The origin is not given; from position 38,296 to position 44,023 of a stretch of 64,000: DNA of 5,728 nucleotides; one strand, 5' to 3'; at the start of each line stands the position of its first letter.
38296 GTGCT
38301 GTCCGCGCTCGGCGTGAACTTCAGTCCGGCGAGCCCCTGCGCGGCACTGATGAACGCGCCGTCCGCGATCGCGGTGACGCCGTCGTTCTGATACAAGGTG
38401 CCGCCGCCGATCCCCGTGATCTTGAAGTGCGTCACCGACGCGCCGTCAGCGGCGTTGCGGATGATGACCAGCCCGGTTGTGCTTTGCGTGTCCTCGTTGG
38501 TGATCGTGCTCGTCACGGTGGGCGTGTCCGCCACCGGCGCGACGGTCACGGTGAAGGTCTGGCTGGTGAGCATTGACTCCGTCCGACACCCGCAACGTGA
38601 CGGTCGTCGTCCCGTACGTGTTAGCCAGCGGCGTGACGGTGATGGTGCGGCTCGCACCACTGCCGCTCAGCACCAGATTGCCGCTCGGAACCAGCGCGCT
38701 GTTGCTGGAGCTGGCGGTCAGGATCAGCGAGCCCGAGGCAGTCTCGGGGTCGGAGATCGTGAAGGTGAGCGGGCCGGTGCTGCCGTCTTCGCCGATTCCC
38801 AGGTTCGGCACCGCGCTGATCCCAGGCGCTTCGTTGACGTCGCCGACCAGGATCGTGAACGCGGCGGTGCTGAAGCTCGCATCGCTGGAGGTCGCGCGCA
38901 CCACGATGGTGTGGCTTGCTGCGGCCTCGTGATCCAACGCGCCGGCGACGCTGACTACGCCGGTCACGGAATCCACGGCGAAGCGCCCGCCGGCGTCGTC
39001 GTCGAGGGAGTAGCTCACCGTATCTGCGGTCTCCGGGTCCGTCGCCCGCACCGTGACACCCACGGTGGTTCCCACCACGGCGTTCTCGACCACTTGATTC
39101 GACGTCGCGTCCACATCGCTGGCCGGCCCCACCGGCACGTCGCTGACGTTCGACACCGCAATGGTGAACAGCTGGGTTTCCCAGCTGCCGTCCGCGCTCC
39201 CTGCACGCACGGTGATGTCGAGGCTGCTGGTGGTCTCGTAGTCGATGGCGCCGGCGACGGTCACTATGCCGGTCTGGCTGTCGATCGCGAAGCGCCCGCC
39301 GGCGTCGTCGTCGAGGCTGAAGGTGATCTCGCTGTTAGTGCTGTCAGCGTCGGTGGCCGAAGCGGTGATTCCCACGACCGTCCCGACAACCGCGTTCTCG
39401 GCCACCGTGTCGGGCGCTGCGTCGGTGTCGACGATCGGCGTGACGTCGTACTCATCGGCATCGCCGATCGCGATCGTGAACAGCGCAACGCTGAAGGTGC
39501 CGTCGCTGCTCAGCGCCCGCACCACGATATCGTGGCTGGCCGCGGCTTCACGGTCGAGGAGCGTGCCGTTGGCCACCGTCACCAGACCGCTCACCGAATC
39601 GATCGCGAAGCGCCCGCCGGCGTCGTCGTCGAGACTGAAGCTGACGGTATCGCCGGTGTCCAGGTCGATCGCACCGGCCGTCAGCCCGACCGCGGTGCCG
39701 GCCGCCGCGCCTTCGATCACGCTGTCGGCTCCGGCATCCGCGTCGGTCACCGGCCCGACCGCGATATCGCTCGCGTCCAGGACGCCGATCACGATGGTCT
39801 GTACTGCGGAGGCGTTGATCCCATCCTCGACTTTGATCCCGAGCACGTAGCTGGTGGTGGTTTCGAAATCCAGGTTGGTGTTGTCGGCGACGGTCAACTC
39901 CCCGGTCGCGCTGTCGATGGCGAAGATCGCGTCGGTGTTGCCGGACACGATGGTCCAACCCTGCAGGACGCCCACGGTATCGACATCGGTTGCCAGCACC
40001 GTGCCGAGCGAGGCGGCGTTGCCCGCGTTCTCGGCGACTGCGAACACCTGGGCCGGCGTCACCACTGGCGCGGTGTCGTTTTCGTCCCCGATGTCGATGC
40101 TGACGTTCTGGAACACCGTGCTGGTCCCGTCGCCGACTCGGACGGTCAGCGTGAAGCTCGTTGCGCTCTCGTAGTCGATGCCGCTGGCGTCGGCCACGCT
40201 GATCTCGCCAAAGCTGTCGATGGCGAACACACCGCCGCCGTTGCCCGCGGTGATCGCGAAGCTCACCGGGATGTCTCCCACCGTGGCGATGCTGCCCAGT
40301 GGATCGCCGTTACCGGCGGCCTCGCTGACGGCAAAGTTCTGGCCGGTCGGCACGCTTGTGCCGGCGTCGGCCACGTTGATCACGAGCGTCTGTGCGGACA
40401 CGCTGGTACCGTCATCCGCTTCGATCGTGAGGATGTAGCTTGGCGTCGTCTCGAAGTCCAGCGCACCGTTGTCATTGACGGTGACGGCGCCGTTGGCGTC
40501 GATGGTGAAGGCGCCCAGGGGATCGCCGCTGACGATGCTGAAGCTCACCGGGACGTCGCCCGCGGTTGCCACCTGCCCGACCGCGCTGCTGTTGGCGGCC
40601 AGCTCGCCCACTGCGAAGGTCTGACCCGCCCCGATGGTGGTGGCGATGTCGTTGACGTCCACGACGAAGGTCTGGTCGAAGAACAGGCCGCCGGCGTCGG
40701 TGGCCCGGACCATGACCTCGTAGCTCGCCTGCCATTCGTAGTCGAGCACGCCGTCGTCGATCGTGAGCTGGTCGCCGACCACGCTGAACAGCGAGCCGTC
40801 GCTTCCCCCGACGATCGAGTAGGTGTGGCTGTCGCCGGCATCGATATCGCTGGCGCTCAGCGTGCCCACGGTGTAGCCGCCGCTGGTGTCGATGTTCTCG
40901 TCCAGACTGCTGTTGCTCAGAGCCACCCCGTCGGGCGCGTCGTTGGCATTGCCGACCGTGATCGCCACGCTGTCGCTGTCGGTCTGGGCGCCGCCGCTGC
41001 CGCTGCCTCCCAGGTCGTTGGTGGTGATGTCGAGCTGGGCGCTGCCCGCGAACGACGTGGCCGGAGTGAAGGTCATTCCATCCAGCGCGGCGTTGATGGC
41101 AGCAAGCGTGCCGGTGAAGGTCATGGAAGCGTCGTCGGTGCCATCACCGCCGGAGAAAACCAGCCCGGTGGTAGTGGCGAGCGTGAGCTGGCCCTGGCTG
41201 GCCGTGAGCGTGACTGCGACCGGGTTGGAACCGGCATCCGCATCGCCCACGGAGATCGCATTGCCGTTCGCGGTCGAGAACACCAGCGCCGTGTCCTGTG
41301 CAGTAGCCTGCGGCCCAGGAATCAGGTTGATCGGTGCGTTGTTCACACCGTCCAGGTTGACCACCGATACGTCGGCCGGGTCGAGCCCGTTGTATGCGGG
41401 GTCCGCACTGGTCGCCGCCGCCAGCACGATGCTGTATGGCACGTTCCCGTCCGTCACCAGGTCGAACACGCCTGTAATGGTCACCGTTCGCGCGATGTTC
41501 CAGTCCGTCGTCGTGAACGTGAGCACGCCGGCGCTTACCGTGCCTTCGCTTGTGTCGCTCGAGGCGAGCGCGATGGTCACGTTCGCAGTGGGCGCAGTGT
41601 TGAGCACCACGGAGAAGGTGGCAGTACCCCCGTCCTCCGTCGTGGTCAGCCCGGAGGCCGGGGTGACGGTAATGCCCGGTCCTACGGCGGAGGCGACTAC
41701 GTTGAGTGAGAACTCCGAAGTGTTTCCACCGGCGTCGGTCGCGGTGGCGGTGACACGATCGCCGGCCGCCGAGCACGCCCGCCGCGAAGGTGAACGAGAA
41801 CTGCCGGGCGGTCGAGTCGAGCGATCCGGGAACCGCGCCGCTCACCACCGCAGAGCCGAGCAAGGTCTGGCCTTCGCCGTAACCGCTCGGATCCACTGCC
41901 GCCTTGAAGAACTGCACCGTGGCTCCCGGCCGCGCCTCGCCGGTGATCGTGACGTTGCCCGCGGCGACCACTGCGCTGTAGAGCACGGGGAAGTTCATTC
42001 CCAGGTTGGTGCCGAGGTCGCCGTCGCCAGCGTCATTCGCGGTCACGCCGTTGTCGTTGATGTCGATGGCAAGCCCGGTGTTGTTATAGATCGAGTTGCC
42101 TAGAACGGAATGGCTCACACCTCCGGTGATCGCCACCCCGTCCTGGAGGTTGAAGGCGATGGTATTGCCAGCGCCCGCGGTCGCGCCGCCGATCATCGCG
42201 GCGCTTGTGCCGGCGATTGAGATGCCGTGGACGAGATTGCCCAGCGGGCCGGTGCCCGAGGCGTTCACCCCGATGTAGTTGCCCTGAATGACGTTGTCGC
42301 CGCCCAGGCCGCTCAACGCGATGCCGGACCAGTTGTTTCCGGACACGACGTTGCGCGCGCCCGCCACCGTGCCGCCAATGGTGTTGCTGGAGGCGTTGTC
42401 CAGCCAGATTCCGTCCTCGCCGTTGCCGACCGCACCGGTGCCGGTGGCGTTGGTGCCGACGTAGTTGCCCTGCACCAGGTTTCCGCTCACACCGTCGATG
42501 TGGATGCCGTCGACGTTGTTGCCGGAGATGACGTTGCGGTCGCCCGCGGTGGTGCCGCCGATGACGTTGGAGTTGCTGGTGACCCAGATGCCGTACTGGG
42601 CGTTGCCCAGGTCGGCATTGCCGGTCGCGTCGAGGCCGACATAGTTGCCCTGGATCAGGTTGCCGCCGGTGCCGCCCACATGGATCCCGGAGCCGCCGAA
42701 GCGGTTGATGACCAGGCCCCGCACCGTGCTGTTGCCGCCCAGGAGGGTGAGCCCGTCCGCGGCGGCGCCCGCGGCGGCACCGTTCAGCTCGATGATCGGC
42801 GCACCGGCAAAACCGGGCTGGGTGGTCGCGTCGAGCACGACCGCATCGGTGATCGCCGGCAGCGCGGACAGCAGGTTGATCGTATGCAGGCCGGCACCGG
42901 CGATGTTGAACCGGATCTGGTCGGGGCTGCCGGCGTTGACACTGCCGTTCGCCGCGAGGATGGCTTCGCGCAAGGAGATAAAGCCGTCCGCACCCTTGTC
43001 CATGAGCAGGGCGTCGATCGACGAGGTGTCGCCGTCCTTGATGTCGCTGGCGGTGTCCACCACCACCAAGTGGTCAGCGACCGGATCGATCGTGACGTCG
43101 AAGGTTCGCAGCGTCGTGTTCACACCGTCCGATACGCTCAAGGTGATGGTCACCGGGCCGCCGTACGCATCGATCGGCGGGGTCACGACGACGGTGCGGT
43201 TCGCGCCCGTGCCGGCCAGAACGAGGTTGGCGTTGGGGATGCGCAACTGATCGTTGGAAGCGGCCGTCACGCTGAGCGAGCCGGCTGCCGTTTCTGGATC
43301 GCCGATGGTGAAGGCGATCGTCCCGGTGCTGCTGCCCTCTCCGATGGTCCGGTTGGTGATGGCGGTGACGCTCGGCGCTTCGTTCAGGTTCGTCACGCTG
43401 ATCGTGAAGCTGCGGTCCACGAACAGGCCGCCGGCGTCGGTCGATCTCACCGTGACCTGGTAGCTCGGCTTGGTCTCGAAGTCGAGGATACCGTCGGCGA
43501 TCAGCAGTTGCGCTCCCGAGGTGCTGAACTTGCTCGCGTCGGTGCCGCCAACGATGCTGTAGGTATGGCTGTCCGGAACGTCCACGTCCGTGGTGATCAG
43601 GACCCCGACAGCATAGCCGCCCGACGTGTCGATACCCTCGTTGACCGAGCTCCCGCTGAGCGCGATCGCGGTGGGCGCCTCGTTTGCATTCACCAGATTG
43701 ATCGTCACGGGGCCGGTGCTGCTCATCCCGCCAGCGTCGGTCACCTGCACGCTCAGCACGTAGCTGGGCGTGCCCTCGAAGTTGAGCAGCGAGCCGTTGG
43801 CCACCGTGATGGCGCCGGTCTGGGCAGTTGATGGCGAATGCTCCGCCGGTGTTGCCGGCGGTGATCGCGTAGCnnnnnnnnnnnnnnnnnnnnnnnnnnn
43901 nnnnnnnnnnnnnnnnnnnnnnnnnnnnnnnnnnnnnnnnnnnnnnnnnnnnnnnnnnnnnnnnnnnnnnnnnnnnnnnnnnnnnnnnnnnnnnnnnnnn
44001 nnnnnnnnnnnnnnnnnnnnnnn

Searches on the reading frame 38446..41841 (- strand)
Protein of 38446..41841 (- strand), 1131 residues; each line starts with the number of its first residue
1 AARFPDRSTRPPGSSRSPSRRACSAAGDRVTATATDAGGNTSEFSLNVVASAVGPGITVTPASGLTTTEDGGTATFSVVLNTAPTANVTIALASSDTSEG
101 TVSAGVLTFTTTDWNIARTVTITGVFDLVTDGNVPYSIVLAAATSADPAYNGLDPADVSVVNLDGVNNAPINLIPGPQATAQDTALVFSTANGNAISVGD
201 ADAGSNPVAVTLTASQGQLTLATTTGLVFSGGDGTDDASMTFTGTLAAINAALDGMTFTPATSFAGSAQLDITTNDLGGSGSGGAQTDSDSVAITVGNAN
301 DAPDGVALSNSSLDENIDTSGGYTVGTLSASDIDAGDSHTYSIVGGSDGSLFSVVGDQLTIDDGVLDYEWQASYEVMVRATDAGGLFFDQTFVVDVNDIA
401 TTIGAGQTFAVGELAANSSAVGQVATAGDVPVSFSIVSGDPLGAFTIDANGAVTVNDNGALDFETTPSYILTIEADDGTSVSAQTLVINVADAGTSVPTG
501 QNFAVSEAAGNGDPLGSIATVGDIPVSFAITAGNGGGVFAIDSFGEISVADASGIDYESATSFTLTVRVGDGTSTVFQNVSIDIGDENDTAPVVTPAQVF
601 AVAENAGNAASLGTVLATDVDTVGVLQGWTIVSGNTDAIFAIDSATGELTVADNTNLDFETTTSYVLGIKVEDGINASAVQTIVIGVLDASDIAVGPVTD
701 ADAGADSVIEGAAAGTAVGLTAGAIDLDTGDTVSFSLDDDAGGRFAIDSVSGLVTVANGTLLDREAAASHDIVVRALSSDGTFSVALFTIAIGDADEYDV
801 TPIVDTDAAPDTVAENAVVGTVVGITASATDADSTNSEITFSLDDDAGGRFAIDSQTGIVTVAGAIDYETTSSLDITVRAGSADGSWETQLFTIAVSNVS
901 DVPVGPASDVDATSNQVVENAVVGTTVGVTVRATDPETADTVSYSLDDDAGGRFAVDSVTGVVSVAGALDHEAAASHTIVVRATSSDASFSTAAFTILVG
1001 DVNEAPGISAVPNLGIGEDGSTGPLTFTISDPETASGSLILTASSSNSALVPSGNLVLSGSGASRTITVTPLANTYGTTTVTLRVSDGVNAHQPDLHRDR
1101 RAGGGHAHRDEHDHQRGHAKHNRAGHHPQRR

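Call 5: search_protein_families(library=pfam, proteins=[window:38446-41841:-], max_evalue=0.001)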
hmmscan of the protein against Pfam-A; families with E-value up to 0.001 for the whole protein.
window:38446-41841:- (1131 aa): 3 families
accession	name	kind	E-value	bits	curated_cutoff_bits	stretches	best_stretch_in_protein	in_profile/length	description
PF00028.23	Cadherin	-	7.1e-61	203.1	28.8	6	812-884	4-77/93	Cadherin domain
PF25374.1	Cadherin_FAT4_N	-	3.3e-07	31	35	0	916-981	8-67/85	FAT4-like, N-terminal cadherin-like domain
PF23592.1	Cadherin_CELSR2_9th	-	1.3e-06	28.9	36.8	1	586-681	2-97/100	CELSR2-like, ninth cadherin domain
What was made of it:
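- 36990..51726 (-): Giant B, about 4,900 codons. LEPR-XLL leader (51640-51690), DUF4347 (51028-51531), DUF7948, SBBP propeller, cadherin-like/Big_9, beta-helix and LDL-receptor-B repeats, then a C-terminal anchor (37182-37304). Broken by about 9-11 indels. Pfam (call 5).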

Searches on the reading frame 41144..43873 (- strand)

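Call 5: search_protein_families(library=pfam, proteins=[window:41144-43873:-], max_evalue=0.001)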
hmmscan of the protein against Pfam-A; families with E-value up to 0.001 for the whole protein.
window:41144-43873:- (909 aa): 2 families
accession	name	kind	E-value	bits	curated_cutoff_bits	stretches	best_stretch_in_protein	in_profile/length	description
PF13229.12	Beta_helix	-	3.4e-08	33.7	25.9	1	375-558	3-149/158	Right handed beta helix region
PF00028.23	Cadherin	-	1.4e-06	29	28.8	0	18-60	49-92/93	Cadherin domain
